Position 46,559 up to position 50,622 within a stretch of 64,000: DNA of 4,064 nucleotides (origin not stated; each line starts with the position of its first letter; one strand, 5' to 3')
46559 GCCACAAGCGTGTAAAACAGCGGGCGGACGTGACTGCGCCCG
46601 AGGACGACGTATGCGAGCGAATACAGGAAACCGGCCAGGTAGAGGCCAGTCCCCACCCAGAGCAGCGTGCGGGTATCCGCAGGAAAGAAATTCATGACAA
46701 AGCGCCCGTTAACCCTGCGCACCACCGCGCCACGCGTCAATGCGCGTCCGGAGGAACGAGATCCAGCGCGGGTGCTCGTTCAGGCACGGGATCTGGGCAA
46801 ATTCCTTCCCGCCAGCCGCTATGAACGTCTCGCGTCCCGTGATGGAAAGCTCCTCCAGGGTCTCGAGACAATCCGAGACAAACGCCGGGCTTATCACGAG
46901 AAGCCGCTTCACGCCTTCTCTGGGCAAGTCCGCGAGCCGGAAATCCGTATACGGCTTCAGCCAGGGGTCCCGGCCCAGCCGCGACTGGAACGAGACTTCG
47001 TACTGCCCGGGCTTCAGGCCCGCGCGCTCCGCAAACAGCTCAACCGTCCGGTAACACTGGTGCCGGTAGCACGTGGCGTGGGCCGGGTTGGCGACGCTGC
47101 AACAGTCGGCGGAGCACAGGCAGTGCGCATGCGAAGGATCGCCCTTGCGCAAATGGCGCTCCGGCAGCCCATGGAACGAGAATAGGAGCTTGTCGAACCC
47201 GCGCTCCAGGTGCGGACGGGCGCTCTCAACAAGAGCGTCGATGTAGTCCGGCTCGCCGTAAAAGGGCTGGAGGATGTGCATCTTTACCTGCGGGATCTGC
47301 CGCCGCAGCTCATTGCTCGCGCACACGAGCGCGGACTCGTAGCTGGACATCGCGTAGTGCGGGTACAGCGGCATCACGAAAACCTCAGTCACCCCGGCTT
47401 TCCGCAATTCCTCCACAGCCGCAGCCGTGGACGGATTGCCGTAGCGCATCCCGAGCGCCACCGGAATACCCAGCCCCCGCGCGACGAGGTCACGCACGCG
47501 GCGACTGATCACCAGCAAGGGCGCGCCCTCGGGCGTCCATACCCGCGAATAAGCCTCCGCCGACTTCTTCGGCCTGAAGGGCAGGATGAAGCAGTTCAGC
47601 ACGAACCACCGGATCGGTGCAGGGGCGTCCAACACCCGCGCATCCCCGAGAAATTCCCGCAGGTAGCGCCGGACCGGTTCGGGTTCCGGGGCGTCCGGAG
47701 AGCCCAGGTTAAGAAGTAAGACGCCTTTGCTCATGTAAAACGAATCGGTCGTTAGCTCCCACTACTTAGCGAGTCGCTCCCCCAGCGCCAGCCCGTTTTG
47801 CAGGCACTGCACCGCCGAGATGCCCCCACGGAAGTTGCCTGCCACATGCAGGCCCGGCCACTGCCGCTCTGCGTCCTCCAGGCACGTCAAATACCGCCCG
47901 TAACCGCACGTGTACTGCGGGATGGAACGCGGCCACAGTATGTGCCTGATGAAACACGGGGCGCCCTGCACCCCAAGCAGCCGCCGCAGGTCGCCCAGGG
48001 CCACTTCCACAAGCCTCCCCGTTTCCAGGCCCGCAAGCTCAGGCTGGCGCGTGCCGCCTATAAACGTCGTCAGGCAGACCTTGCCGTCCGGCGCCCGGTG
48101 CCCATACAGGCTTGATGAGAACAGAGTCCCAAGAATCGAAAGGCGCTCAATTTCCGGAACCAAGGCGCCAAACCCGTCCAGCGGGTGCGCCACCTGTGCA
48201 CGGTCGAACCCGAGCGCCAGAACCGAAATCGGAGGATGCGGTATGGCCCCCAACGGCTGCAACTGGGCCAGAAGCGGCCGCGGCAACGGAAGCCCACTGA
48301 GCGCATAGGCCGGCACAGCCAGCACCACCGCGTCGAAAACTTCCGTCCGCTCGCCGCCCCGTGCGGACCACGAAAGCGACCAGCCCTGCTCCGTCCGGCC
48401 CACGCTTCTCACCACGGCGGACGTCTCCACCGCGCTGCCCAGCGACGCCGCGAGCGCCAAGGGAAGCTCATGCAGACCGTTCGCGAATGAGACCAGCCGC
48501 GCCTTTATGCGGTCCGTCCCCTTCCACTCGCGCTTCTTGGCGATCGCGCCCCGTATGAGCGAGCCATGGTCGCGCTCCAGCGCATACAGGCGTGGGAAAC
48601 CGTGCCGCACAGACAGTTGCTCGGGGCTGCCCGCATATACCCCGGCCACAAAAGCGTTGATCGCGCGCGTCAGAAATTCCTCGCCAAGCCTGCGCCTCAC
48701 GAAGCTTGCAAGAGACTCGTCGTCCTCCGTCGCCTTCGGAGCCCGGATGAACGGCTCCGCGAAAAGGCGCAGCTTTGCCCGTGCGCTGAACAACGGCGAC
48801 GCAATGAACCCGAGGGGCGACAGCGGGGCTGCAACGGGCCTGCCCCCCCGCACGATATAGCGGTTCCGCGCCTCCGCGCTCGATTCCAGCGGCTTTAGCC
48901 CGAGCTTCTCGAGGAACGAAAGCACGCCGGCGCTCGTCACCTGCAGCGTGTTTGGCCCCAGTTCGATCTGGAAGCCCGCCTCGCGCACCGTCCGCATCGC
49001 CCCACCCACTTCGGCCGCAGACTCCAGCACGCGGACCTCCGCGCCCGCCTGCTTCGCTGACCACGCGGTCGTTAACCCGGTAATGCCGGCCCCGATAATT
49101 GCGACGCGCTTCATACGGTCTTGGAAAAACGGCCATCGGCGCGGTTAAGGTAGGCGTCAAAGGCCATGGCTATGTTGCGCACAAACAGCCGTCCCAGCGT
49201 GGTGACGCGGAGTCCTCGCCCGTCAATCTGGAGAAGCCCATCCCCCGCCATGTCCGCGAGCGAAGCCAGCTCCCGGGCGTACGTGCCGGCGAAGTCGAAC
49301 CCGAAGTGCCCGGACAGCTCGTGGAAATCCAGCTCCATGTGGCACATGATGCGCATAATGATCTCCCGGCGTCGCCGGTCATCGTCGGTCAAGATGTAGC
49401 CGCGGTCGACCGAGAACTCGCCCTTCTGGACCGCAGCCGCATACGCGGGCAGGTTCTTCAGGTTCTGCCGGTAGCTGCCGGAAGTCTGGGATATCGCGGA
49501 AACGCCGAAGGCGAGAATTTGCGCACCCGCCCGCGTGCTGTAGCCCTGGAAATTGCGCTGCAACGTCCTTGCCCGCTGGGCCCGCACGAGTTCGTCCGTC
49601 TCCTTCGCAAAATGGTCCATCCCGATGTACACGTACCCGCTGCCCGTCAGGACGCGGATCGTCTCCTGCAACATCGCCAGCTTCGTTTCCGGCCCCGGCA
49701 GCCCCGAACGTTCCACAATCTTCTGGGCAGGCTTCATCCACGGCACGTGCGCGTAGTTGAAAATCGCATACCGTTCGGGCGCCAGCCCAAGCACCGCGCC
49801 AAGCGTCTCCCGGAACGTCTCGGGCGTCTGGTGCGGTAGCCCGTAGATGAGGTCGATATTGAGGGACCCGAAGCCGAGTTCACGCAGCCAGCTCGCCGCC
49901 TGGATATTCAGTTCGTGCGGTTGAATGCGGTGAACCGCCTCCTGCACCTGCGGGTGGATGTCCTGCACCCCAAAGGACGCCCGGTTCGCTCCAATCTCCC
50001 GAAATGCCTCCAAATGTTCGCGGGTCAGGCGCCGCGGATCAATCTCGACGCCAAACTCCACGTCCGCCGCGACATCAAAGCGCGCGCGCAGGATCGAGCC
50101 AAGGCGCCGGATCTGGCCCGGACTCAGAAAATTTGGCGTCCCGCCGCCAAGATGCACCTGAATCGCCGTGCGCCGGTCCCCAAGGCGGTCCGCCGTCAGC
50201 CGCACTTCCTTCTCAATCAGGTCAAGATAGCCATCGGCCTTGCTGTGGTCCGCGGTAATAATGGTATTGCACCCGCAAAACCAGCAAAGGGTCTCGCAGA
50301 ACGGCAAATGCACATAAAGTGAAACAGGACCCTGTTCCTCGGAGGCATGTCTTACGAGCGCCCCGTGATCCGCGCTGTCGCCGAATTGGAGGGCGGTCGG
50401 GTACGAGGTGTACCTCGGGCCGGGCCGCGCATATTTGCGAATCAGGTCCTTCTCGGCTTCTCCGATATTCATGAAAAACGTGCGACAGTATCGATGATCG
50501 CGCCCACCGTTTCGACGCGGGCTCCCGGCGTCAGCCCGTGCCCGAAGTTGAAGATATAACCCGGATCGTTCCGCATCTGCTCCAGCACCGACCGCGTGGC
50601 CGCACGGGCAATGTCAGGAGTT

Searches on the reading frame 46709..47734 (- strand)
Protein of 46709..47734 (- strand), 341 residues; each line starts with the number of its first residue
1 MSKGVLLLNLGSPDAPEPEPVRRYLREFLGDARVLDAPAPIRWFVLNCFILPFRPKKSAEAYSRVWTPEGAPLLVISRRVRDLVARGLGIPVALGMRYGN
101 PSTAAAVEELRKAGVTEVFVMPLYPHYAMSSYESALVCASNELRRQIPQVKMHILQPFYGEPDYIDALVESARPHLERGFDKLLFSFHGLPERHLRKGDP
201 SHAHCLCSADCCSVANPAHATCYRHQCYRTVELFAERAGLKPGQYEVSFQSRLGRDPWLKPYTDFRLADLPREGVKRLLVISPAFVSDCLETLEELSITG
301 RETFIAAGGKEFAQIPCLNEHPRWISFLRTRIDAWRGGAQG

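Call 23: search_protein_families(library=pfam, proteins=[window:46709-47734:-], max_evalue=0.01)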
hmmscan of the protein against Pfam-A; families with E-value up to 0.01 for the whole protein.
window:46709-47734:- (341 aa): 1 family
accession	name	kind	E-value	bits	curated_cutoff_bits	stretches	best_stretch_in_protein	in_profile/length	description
PF00762.24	Ferrochelatase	-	1.6e-97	326.8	27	1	3-332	2-313/317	Ferrochelatase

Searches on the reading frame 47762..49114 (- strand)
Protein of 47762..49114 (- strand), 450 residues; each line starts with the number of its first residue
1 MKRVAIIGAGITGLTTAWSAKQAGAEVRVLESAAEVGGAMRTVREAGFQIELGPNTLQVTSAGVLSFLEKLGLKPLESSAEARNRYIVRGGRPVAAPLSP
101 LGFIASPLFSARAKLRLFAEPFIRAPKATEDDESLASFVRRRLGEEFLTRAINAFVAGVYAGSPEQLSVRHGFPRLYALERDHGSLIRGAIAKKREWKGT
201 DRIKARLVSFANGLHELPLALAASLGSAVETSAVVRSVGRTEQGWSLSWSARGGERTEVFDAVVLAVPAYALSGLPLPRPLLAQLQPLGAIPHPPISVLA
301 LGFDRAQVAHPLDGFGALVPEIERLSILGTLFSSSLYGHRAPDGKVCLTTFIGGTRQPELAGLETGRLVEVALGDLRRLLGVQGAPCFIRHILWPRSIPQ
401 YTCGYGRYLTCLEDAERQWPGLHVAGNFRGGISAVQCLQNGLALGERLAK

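Call 23: search_protein_families(library=pfam, proteins=[window:47762-49114:-], max_evalue=0.01)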
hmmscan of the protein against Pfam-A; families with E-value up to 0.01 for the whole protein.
window:47762-49114:- (450 aa): 8 families
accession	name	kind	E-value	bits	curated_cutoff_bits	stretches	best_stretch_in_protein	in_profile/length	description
PF01593.30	Amino_oxidase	-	3.2e-51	175.5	19.8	1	11-428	1-419/443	Flavin containing amine oxidoreductase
PF13450.12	NAD_binding_8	-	1.6e-13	51.1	21.9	1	6-67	1-64/68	NAD(P)-binding Rossmann-like domain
PF01266.30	DAO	-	2.1e-08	34.5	27.9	1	3-39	1-38/353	FAD dependent oxidoreductase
PF07992.20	Pyr_redox_2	-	9.6e-05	22.4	26.1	1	2-37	143-178/291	Pyridine nucleotide-disulphide oxidoreductase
PF00890.30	FAD_binding_2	-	0.00044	20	20.4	1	4-40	2-38/414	FAD binding domain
PF01262.27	AlaDh_PNT_C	-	0.00052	19.9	23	1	3-37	30-64/214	Alanine dehydrogenase/PNT, C-terminal domain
PF03486.20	HI0933_like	-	0.00069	19.6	50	1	3-38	2-37/244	HI0933-like protein Rossmann domain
PF12831.13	FAD_oxidored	-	0.0024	17.7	27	1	4-40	2-38/416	FAD dependent oxidoreductase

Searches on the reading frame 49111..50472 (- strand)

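Call 40: search_protein_families(library=pfam, proteins=[window:49111-50472:-], max_evalue=0.0001)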
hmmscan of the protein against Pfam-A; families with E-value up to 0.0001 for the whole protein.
window:49111-50472:- (453 aa): 2 families
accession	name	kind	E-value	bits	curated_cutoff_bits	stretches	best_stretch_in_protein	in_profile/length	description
PF04055.27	Radical_SAM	-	2.1e-23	83.8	29.5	1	53-224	1-163/166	Radical SAM superfamily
PF06969.22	HemN_C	-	6.7e-12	45.7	24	1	361-430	1-67/67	HemN C-terminal domain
